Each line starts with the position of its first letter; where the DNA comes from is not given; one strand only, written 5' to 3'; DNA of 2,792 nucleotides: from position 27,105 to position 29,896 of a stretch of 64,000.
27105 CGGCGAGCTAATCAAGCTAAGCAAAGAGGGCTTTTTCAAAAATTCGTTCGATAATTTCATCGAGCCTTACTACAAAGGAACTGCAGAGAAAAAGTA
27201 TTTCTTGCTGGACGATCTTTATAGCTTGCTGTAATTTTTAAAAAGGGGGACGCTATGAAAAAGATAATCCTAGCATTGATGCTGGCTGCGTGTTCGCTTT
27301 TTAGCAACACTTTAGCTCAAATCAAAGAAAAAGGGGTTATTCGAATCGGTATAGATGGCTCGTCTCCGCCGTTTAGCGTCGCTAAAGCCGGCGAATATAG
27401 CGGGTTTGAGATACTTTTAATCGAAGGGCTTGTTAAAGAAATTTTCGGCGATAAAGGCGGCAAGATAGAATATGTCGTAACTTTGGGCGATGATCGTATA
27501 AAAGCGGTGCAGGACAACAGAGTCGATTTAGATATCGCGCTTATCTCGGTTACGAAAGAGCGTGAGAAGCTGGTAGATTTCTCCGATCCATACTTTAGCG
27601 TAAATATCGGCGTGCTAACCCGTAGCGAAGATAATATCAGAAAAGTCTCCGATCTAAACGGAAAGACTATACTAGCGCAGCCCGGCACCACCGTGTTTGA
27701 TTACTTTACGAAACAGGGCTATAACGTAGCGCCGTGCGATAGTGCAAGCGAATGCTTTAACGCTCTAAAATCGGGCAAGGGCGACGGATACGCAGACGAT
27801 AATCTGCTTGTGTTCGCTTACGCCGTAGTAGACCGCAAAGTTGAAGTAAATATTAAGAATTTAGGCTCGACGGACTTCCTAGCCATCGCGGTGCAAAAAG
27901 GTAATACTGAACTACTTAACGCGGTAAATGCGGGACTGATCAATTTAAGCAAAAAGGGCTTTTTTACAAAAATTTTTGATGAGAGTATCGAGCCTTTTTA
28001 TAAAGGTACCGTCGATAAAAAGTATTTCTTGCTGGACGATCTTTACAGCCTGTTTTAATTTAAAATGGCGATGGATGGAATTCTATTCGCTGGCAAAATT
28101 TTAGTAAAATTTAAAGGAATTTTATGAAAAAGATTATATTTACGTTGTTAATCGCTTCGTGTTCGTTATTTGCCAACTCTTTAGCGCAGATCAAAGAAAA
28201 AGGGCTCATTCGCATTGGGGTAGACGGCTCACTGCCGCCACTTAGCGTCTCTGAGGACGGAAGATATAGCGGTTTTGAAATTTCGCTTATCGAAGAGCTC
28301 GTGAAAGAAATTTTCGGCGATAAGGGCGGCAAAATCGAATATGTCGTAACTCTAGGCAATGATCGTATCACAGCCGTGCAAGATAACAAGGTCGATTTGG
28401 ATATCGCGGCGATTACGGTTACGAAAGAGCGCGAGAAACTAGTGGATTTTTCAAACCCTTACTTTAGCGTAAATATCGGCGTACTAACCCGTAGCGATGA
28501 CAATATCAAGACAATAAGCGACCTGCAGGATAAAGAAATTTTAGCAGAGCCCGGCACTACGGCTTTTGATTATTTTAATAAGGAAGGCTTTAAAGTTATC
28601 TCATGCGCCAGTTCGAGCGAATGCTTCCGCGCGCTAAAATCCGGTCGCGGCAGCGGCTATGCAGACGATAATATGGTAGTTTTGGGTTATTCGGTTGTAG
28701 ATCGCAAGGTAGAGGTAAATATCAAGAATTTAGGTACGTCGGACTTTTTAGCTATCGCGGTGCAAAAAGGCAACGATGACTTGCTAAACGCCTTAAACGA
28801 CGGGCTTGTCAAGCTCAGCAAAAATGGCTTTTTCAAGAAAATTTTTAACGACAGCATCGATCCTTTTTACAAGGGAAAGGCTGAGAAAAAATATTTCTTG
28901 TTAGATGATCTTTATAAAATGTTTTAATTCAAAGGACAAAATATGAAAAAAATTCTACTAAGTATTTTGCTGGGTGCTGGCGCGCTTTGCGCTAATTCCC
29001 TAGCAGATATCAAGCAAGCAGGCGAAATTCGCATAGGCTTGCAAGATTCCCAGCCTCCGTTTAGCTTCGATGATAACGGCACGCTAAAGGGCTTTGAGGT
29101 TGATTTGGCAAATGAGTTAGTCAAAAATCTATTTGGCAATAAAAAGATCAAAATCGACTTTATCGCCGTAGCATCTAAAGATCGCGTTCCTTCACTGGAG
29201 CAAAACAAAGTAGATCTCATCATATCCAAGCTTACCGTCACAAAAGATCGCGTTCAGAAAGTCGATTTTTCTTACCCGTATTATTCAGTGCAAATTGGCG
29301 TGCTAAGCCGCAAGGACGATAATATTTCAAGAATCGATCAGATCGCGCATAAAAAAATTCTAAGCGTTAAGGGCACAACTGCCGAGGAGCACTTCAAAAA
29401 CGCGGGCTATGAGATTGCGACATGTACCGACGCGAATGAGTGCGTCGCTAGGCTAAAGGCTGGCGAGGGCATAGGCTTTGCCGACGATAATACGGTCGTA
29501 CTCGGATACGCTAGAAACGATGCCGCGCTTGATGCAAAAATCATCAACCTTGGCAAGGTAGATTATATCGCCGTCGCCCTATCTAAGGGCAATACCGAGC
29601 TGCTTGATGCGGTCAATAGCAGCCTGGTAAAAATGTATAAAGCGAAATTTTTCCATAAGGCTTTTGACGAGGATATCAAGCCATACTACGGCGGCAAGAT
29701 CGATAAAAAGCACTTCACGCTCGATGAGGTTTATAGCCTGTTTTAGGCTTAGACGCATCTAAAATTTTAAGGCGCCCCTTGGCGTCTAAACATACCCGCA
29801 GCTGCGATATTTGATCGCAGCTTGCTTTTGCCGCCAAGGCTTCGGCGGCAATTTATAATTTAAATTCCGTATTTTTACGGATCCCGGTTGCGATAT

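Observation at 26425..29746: Four tandem paralogous amino-acid-type solute-binding proteins with no permease or ATPase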

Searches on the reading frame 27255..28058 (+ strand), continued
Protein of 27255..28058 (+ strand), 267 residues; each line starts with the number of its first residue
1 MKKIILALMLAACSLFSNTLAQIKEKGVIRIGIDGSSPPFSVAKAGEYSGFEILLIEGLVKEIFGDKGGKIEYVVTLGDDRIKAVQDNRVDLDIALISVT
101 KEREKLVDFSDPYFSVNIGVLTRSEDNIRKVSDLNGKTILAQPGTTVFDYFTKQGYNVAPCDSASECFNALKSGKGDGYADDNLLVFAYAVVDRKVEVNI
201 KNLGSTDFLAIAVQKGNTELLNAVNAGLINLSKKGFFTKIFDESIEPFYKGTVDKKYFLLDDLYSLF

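Call 20: find_encoding_contigs(protein=P0016, flank=10000, max_places=3)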
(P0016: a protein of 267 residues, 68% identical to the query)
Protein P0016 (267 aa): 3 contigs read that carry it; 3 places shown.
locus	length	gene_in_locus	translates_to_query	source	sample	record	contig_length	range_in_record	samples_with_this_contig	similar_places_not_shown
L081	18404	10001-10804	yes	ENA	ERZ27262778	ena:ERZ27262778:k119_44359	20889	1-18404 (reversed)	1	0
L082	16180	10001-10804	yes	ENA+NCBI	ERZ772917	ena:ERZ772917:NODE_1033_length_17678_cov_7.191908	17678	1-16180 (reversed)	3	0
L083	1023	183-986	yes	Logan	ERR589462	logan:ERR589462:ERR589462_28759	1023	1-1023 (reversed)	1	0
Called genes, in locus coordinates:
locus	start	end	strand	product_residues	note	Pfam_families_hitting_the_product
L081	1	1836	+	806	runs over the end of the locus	PF13426:PAS_9, PF00563:EAL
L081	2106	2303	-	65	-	-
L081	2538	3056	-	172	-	-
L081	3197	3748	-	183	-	PF08238:Sel1 (faint)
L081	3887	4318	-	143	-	-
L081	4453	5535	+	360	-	PF11335:DUF3137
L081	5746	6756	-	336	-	PF03741:TerC, PF04332:DUF475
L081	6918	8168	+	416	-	PF13726:Na_H_antiport_2, PF03553:Na_H_antiporter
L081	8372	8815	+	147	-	-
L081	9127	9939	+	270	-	PF00497:SBP_bac_3, PF10613:Lig_chan-Glu_bd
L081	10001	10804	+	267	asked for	PF00497:SBP_bac_3, PF10613:Lig_chan-Glu_bd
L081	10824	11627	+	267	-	PF00497:SBP_bac_3, PF10613:Lig_chan-Glu_bd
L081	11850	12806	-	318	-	PF00165:HTH_AraC (faint), PF12833:HTH_18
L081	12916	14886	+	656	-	PF07715:Plug, PF00593:TonB_dep_Rec_b-barrel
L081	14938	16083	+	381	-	PF03929:PepSY_TM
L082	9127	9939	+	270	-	PF00497:SBP_bac_3, PF10613:Lig_chan-Glu_bd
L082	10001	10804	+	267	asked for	PF00497:SBP_bac_3, PF10613:Lig_chan-Glu_bd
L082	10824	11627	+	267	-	PF00497:SBP_bac_3, PF10613:Lig_chan-Glu_bd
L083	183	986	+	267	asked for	PF00497:SBP_bac_3, PF10613:Lig_chan-Glu_bd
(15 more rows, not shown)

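Call 22: find_encoding_contigs(protein=P0046, flank=10000, max_places=1)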
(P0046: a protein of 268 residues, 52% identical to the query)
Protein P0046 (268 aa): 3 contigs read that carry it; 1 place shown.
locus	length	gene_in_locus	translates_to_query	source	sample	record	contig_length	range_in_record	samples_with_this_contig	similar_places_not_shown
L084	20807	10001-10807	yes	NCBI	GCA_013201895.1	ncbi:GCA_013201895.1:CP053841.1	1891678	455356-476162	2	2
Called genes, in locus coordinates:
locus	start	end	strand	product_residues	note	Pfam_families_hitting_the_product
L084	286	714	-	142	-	-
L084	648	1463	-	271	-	-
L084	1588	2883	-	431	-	PF03977:OAD_beta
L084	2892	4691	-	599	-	PF00682:HMGL-like (weak), PF02436:PYC_OADA, PF25973:BSH_CzcB (faint), PF25984:BSH_YknX (faint), PF00364:Biotin_lipoyl, PF25917:BSH_RND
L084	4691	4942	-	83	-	PF04277:OAD_gamma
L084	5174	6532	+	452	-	PF01266:DAO, PF06039:Mqo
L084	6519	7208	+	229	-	PF13489:Methyltransf_23, PF13847:Methyltransf_31 (weak), PF08241:Methyltransf_11, PF08242:Methyltransf_12, PF13649:Methyltransf_25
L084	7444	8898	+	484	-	PF00224:PK, PF02887:PK_C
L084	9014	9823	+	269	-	PF00497:SBP_bac_3, PF10613:Lig_chan-Glu_bd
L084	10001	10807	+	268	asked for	PF00497:SBP_bac_3, PF10613:Lig_chan-Glu_bd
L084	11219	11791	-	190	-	PF21176:RecR_HhH, PF02132:RecR_ZnF (weak), PF13662:Toprim_4 (faint)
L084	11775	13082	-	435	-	PF00672:HAMP (faint), PF02518:HATPase_c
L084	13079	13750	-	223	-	PF00072:Response_reg, PF00486:Trans_reg_C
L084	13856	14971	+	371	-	PF00226:DnaJ, PF01556:DnaJ_C, PF00684:DnaJ_CXXCXGXG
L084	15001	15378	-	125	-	PF00072:Response_reg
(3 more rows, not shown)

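Call 23: find_encoding_contigs(protein=P0025, flank=10000, max_places=1)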
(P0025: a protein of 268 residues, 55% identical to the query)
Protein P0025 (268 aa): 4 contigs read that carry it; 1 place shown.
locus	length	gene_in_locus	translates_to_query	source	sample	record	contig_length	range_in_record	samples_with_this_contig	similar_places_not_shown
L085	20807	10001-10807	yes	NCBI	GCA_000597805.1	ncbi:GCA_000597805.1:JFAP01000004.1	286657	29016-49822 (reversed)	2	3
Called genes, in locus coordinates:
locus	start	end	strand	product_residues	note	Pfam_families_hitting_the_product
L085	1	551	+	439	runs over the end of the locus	PF02881:SRP54_N, PF00448:SRP54, PF01656:CbiA, PF02978:SRP_SPB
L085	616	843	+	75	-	PF00886:Ribosomal_S16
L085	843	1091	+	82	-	PF13083:KH_KhpA-B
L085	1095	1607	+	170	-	PF01782:RimM, PF05239:PRC (weak), PF24986:PRC_RimM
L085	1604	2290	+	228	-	PF01746:tRNA_m1G_MT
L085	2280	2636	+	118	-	PF01245:Ribosomal_L19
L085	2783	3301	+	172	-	PF04264:YceI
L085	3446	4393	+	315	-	PF20030:bpMoxR, PF00004:AAA (weak), PF07726:AAA_3, PF07728:AAA_5, PF17863:AAA_lid_2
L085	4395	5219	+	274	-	PF01882:DUF58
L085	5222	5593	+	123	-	-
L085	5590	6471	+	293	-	PF07584:BatA (weak), PF00092:VWA, PF13519:VWA_2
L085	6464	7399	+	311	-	PF00092:VWA, PF13519:VWA_2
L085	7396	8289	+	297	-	PF13174:TPR_6 (faint), PF13181:TPR_8 (faint), PF00515:TPR_1 (weak), PF07719:TPR_2 (weak)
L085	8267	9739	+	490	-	PF13584:BatD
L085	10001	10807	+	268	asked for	PF00497:SBP_bac_3, PF10613:Lig_chan-Glu_bd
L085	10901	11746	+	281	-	PF00497:SBP_bac_3, PF10613:Lig_chan-Glu_bd (weak)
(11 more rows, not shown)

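Call 43: predict_structure(alignment_id=A1)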
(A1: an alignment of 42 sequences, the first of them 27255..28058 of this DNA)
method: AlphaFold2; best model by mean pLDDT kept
length: 267 residues; sequences in the alignment: 42
mean_pLDDT: 91.8   pTM: 0.87
mean pLDDT of the five models: 91.8, 91.6, 91.0, 91.0, 90.5
residues with pLDDT >= 90: 209; 70-90: 43; 50-70: 13; < 50: 2
segments of 3 or more residues with pLDDT < 50: none
pLDDT, mean of each block of 10 residues (from residue 1): 57 69 96 92 92 96 91 93 96 96 97 96 97 97 94 97 93 98 93 94 93 97 98 95 89 86 85
secondary structure, 60 per line:
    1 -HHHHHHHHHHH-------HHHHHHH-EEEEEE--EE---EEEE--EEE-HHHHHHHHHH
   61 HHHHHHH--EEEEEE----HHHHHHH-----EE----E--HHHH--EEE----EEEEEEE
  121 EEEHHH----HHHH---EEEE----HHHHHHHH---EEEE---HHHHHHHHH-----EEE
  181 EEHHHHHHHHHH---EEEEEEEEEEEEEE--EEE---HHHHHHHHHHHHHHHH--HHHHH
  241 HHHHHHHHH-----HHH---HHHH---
elements in order: H2-12 H20-26 E28-33 E41-44 E47-49 H51-67 E70-75 H80-86 H101-104 E107-109 E114-123 H131-134 E138-141 H146-153 E157-160 H164-172 E178-182 H183-192 E196-209 E212-214 H218-233 H236-249 H261-264

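Call 46: fold_search(model_id=the predicted structure, library=pdb)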
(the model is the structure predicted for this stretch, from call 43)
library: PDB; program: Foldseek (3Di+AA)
matches with E <= 10: 1970; with E <= 0.001: 1924
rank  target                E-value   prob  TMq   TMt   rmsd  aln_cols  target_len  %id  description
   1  2yjp_B                1.5e-29  1.00  0.86  0.93   1.5       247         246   38  Crystal structure of the solute receptors for L-cysteine of Neisseria gonorrhoeae (released 2011-12-14)
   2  2yjp_A                1.8e-29  1.00  0.85  0.92   1.5       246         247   38  Crystal structure of the solute receptors for L-cysteine of Neisseria gonorrhoeae (released 2011-12-14)
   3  1xt8_B                5.2e-28  1.00  0.87  0.92   1.7       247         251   34  Crystal Structure of Cysteine-Binding Protein from Campylobacter jejuni at 2.0 A Resolution (released 2005-08-23)
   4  1xt8_A                1.7e-27  1.00  0.86  0.92   1.7       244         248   34  Crystal Structure of Cysteine-Binding Protein from Campylobacter jejuni at 2.0 A Resolution (released 2005-08-23)
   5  5eyf_A                4.2e-24  1.00  0.79  0.87   1.9       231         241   28  Crystal Structure of Solute-binding Protein from Enterococcus faecium with Bound Glutamate (released 2015-12-16)
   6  5t0w_A                1.2e-23  1.00  0.79  0.91   1.6       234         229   32  Crystal structure of the ancestral amino acid-binding protein AncCDT-1, a precursor of cyclohexadienyl dehydratase (released 2017-09-06)
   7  5t0w_B                1.4e-23  1.00  0.76  0.89   2.1       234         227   32  Crystal structure of the ancestral amino acid-binding protein AncCDT-1, a precursor of cyclohexadienyl dehydratase (released 2017-09-06)
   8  6svf                  6.5e-23  1.00  0.78  0.91   1.9       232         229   28  Crystal structure of the P235GK mutant of ArgBP from T. maritima (released 2019-11-20)
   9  5eyf_B                7.9e-23  1.00  0.80  0.87   1.7       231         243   28  Crystal Structure of Solute-binding Protein from Enterococcus faecium with Bound Glutamate (released 2015-12-16)
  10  5t0w_D                8.9e-23  1.00  0.76  0.89   1.7       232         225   31  Crystal structure of the ancestral amino acid-binding protein AncCDT-1, a precursor of cyclohexadienyl dehydratase (released 2017-09-06)
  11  4zv1                  6.9e-22  1.00  0.75  0.88   2.2       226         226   32  An ancestral arginine-binding protein bound to arginine (released 2016-02-03)
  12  3vv5_B                1.2e-21  1.00  0.76  0.85   2.3       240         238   28  Crystal structure of TTC0807 complexed with (S)-2-aminoethyl-L-cysteine (AEC) (released 2013-06-26)
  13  4psh_A                2.2e-21  1.00  0.73  0.86   4.2       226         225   29  Structure of holo ArgBP from T. maritima (released 2014-07-23)
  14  3vvd_A                2.3e-21  1.00  0.78  0.86   1.9       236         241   26  Crystal structure of TTC0807 complexed with Ornithine (released 2013-06-26)
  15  4zv2                  3.2e-21  1.00  0.75  0.88   2.1       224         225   34  An ancestral arginine-binding protein bound to glutamine (released 2016-02-03)
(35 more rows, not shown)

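Call 54: find_encoding_contigs(protein=P0007, flank=5000, max_places=2)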
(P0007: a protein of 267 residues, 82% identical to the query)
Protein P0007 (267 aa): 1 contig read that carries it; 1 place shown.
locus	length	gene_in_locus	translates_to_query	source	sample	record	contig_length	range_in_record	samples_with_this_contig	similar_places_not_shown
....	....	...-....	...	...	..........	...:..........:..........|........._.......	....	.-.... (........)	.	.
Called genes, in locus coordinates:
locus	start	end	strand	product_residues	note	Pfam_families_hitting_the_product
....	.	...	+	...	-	?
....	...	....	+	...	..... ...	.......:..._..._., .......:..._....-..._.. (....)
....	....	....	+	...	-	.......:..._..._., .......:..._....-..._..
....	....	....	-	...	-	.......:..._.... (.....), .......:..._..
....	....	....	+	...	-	?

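Call 55: find_encoding_contigs(protein=P0005, flank=5000, max_places=2)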
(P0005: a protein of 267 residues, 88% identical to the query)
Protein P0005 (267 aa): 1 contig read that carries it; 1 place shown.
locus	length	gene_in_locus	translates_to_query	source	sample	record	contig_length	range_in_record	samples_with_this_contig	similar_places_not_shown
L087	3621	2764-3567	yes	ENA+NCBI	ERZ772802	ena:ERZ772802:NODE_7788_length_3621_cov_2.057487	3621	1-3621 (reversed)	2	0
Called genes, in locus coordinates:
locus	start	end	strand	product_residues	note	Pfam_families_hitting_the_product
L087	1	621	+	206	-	?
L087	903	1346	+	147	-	-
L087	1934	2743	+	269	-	PF00497:SBP_bac_3, PF10613:Lig_chan-Glu_bd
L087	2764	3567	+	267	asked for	PF00497:SBP_bac_3, PF10613:Lig_chan-Glu_bd (weak)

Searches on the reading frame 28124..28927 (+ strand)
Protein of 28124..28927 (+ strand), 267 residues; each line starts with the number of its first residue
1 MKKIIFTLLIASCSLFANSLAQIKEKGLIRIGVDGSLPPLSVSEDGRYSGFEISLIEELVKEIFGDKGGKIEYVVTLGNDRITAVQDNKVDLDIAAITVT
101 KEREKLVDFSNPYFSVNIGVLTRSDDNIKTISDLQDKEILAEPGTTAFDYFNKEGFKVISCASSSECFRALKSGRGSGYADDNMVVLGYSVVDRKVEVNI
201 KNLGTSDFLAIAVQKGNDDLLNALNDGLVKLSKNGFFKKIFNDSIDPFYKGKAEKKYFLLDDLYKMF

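Call 3: search_protein_families(library=pfam, proteins=[window:28124-28927:+])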
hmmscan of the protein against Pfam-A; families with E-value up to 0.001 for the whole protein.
window:28124-28927:+ (267 aa): 2 families
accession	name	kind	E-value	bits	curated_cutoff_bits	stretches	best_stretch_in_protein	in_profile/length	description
PF00497.25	SBP_bac_3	-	7.5e-30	103.8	26.4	1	29-242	1-127/132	Bacterial extracellular solute-binding proteins, family 3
PF10613.14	Lig_chan-Glu_bd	-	3.2e-09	37.3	30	1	81-124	70-113/115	Ligated ion channel L-glutamate- and glycine-binding site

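Call 4: search_protein_families(library=ncbifam, proteins=[window:28124-28927:+])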
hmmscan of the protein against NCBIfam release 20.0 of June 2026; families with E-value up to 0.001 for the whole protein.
window:28124-28927:+ (267 aa): 14 families
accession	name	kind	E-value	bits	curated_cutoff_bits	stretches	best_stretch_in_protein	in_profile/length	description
TIGR01096.1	3A0103s03R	subfamily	5.1e-34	117.9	256.35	1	6-242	5-247/250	lysine/arginine/ornithine ABC transporter substrate-binding protein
NF007029.0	PRK09495.1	equivalog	3.7e-25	89.1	303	1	3-242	2-240/248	glutamine ABC transporter substrate-binding protein GlnH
NF008426.0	PRK11260.1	equivalog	1.3e-24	86.9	312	1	17-241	31-256/266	cystine ABC transporter substrate-binding protein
NF041765.1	ArtJ_Ecoli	equivalog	2e-19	70.2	510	1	1-242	1-238/243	arginine ABC transporter substrate-binding protein ArtJ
NF008885.0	PRK11917.1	equivalog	6.6e-19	68.5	373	1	18-233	29-247/259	bifunctional adhesin/ABC transporter aspartate/glutamate-binding protein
NF041764.1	ArtI_Ecoli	equivalog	1.1e-17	64.3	522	1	1-243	1-239/243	arginine ABC transporter substrate-binding protein ArtI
NF011583.0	PRK15007.1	subfamily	5.2e-16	58.7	358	1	1-243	1-239/243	arginine ABC transporter substrate-binding protein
NF008063.0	PRK10797.1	subfamily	3.2e-15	56.1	375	1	18-244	31-269/302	glutamate/aspartate ABC transporter substrate-binding protein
TIGR02995.1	ectoine_ehuB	equivalog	5.4e-12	45.5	190.9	1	10-242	16-257/275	ectoine/hydroxyectoine ABC transporter substrate-binding protein EhuB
NF011965.0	PRK15437.1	equivalog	3e-09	36.9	459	1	1-241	1-249/260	histidine ABC transporter substrate-binding protein HisJ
NF011586.0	PRK15010.1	equivalog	3.4e-08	33.4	440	1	1-184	1-185/260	lysine/arginine/ornithine ABC transporter substrate-binding protein ArgT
NF008112.0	PRK10859.1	equivalog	4.2e-08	32.1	354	1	17-148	33-161/483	membrane-bound lytic murein transglycosylase MltF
NF052427.1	StpK7MSMEG_1200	equivalog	6.4e-07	28.2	900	1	18-116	353-447/601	serine/threonine protein kinase StpK7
TIGR04262.1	orph_peri_GRRM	subfamily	6.7e-07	28.8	190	1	28-228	2-206/257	extracellular substrate binding-like orphan protein GrrP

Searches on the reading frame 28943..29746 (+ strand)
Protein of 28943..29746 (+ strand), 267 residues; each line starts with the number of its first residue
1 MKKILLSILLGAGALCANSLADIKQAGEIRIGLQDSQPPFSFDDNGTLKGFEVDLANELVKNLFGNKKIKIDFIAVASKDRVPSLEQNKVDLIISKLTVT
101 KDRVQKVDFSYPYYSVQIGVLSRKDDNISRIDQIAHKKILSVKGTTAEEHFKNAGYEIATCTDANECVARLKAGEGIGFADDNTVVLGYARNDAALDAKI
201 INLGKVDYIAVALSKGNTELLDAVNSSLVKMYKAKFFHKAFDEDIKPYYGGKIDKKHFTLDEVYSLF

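Call 3: search_protein_families(library=pfam, proteins=[window:28943-29746:+])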
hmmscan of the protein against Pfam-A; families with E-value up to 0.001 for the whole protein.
window:28943-29746:+ (267 aa): 2 families
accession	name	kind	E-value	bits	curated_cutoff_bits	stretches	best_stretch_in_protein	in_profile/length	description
PF00497.25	SBP_bac_3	-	3.7e-30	104.8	26.4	1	29-235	1-120/132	Bacterial extracellular solute-binding proteins, family 3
PF10613.14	Lig_chan-Glu_bd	-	2.8e-08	34.3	30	1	45-125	25-114/115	Ligated ion channel L-glutamate- and glycine-binding site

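Call 4: search_protein_families(library=ncbifam, proteins=[window:28943-29746:+])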
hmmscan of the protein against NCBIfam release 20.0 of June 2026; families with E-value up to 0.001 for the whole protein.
window:28943-29746:+ (267 aa): 14 families
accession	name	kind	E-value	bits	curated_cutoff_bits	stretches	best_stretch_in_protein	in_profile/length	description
TIGR01096.1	3A0103s03R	subfamily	5.4e-37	127.6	256.35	1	5-233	3-238/250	lysine/arginine/ornithine ABC transporter substrate-binding protein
NF008426.0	PRK11260.1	equivalog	3.1e-27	95.5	312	1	16-234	30-249/266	cystine ABC transporter substrate-binding protein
NF008885.0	PRK11917.1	equivalog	4.7e-23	82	373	1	17-192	28-210/259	bifunctional adhesin/ABC transporter aspartate/glutamate-binding protein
NF041764.1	ArtI_Ecoli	equivalog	4.2e-21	75.4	522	1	1-239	1-235/243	arginine ABC transporter substrate-binding protein ArtI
NF041765.1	ArtJ_Ecoli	equivalog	1.2e-19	70.9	510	1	1-233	1-229/243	arginine ABC transporter substrate-binding protein ArtJ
NF011583.0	PRK15007.1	subfamily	1.3e-19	70.5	358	1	1-239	1-235/243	arginine ABC transporter substrate-binding protein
NF011586.0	PRK15010.1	equivalog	1.3e-16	61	440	1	2-234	2-242/260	lysine/arginine/ornithine ABC transporter substrate-binding protein ArgT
NF011965.0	PRK15437.1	equivalog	1.4e-16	60.9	459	1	1-233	1-241/260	histidine ABC transporter substrate-binding protein HisJ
NF007029.0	PRK09495.1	equivalog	1.4e-15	57.7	303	1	17-235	15-233/248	glutamine ABC transporter substrate-binding protein GlnH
NF008112.0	PRK10859.1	equivalog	4.6e-14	51.7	354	1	18-153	34-166/483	membrane-bound lytic murein transglycosylase MltF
NF008063.0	PRK10797.1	subfamily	7.9e-14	51.5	375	1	16-246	29-271/302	glutamate/aspartate ABC transporter substrate-binding protein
TIGR04262.1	orph_peri_GRRM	subfamily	3.3e-12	46.2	190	1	27-234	1-212/257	extracellular substrate binding-like orphan protein GrrP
TIGR02995.1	ectoine_ehuB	equivalog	4e-12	46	190.9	1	12-241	18-256/275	ectoine/hydroxyectoine ABC transporter substrate-binding protein EhuB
NF052427.1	StpK7MSMEG_1200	equivalog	3.1e-08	32.5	900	1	16-114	351-445/601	serine/threonine protein kinase StpK7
